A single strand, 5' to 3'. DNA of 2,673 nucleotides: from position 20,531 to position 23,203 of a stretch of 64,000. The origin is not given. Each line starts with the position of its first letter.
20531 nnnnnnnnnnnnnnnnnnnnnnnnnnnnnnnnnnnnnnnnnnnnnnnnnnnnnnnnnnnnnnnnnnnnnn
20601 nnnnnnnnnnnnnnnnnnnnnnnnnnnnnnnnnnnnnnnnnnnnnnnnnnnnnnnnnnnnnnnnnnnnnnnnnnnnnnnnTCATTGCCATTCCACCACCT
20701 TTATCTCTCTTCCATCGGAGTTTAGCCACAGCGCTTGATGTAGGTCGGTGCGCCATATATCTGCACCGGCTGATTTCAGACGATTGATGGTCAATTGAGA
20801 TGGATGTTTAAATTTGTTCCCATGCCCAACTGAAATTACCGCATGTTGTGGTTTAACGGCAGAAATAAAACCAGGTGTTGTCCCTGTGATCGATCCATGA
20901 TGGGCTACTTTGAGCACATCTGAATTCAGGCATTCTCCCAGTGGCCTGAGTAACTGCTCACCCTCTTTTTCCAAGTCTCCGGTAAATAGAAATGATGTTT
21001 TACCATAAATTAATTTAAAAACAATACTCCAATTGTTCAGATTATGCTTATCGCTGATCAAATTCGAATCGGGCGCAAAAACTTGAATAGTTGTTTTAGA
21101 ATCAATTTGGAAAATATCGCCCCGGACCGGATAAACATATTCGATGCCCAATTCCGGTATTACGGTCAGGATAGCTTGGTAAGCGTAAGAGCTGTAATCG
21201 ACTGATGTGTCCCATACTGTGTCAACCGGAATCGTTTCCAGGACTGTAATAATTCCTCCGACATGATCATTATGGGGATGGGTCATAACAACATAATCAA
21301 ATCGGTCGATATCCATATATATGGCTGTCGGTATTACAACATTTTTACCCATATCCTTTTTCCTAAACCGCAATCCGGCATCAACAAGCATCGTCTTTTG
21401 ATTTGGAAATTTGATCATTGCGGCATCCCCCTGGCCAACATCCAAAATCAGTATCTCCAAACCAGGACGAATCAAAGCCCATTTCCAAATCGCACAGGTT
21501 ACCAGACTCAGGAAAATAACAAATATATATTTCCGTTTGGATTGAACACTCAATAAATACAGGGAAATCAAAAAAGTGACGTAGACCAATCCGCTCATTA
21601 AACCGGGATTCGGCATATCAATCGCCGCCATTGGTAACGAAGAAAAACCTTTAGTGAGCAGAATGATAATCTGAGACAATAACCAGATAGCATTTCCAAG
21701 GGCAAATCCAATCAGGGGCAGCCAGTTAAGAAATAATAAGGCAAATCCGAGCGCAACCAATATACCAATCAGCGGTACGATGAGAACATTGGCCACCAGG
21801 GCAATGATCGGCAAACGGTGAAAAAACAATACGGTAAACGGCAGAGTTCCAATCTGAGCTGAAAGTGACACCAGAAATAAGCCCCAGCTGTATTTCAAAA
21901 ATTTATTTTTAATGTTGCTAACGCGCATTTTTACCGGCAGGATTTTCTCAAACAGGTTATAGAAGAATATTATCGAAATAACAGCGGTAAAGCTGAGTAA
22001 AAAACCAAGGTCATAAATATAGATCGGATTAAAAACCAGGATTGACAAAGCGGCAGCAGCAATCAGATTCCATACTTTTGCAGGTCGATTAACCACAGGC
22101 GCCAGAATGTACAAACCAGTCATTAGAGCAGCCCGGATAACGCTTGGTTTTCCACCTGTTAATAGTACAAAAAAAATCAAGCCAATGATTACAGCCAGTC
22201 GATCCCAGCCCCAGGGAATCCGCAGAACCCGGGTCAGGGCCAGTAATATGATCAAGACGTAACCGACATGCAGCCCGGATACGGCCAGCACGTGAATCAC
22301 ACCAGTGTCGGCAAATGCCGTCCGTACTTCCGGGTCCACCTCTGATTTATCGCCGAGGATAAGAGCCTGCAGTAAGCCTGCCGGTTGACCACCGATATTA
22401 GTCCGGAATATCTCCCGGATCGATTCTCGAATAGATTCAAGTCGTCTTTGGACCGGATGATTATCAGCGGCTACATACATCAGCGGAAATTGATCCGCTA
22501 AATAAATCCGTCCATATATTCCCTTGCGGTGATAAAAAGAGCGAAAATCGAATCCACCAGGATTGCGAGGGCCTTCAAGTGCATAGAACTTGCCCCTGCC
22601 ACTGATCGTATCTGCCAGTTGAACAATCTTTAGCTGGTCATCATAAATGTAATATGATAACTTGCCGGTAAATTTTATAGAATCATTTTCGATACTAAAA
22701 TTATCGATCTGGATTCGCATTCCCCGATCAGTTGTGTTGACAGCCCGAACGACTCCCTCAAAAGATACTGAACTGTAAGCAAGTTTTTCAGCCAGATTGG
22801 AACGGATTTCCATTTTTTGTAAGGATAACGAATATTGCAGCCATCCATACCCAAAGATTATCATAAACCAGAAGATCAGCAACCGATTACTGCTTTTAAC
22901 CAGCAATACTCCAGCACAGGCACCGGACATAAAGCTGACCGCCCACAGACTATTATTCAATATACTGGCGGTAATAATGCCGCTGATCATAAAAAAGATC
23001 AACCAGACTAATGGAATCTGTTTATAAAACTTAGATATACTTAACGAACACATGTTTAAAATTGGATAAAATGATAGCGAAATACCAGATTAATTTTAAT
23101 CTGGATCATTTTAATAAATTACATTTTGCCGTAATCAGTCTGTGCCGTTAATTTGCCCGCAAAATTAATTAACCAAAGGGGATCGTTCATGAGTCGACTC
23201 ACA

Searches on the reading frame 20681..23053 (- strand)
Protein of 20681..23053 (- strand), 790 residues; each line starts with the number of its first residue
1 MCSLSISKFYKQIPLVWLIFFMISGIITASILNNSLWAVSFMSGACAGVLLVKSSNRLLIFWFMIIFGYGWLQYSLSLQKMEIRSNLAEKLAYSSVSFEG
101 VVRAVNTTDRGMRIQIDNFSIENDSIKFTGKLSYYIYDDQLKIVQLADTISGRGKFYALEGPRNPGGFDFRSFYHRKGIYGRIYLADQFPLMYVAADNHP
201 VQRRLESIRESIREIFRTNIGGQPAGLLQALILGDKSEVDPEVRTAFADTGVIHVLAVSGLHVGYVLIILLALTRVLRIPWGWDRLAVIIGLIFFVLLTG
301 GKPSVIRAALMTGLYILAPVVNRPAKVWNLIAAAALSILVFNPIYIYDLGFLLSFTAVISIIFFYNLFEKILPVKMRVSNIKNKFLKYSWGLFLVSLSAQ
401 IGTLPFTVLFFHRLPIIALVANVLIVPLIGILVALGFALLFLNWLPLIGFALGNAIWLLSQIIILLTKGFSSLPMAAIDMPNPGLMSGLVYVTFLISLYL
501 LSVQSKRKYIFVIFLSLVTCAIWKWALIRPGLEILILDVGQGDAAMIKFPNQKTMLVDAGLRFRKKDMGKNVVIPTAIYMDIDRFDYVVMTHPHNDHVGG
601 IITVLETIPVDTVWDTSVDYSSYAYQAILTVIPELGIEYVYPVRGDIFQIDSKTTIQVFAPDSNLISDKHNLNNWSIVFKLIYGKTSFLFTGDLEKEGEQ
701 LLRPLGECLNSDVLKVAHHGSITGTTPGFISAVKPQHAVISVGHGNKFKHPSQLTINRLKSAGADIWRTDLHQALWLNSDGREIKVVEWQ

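Call 54: search_protein_families(library=pfam, proteins=[window:20681-23053:-], max_evalue=0.0001)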
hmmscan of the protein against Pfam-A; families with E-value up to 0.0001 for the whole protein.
window:20681-23053:- (790 aa): 4 families
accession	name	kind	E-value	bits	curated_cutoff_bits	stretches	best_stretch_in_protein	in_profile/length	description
PF03772.21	Competence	-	8.9e-58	196.2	23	1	231-501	1-266/270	Competence protein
PF00753.33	Lactamase_B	-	1.3e-18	68.1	22.7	1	538-744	2-196/196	Metallo-beta-lactamase superfamily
PF13567.11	DUF4131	-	1.8e-17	64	31.6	1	36-187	25-161/165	Domain of unknown function (DUF4131)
PF12706.13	Lactamase_B_2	-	4.6e-08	33.3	27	1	555-702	3-151/200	Beta-lactamase superfamily domain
